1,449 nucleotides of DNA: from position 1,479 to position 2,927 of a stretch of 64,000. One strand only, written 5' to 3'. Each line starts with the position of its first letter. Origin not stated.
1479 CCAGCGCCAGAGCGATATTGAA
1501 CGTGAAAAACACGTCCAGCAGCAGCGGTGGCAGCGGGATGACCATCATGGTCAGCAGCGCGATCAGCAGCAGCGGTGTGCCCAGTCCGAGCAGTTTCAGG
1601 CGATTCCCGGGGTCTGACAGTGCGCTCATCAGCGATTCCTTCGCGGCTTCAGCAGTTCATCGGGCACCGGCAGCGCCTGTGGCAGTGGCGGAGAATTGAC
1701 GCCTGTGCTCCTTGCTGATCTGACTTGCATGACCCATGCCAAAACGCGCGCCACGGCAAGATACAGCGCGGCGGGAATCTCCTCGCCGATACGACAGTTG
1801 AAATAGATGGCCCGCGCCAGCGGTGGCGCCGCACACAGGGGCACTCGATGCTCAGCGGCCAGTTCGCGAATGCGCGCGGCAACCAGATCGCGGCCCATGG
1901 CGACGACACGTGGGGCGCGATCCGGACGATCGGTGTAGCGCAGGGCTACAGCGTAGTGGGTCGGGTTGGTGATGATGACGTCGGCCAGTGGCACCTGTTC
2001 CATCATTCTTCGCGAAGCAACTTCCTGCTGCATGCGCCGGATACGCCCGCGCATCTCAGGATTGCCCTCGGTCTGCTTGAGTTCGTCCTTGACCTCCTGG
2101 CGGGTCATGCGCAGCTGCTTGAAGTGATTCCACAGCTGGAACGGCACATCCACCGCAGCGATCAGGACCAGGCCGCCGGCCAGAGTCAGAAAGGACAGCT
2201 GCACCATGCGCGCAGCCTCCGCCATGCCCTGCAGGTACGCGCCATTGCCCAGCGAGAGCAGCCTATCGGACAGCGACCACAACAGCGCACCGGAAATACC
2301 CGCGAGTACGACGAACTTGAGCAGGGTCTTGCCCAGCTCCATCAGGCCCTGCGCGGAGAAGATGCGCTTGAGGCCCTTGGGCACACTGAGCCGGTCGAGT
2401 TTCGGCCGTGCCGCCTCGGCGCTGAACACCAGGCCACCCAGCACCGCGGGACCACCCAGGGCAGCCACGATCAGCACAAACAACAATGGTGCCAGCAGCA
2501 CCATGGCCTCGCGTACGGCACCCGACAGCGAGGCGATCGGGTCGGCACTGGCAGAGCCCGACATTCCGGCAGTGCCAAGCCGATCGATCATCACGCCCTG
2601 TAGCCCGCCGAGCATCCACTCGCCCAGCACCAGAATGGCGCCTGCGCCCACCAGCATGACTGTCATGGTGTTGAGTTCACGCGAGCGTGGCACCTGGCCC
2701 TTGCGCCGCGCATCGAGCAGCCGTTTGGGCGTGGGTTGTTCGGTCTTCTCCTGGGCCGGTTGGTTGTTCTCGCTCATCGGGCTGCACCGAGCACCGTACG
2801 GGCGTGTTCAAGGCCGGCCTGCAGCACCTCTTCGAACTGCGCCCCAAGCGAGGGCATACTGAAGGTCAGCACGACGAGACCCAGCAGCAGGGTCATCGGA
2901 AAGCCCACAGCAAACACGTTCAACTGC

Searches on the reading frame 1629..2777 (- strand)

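Call 33: search_protein_families(library=pfam, proteins=[window:1629-2777:-], max_evalue=0.00001)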
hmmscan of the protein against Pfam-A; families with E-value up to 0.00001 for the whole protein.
window:1629-2777:- (382 aa): 1 family
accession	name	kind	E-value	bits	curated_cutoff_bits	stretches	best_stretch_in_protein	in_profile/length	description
PF01312.24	Bac_export_2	-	1.2e-120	403.2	24.4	1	9-349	1-335/335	FlhB HrpN YscU SpaS Family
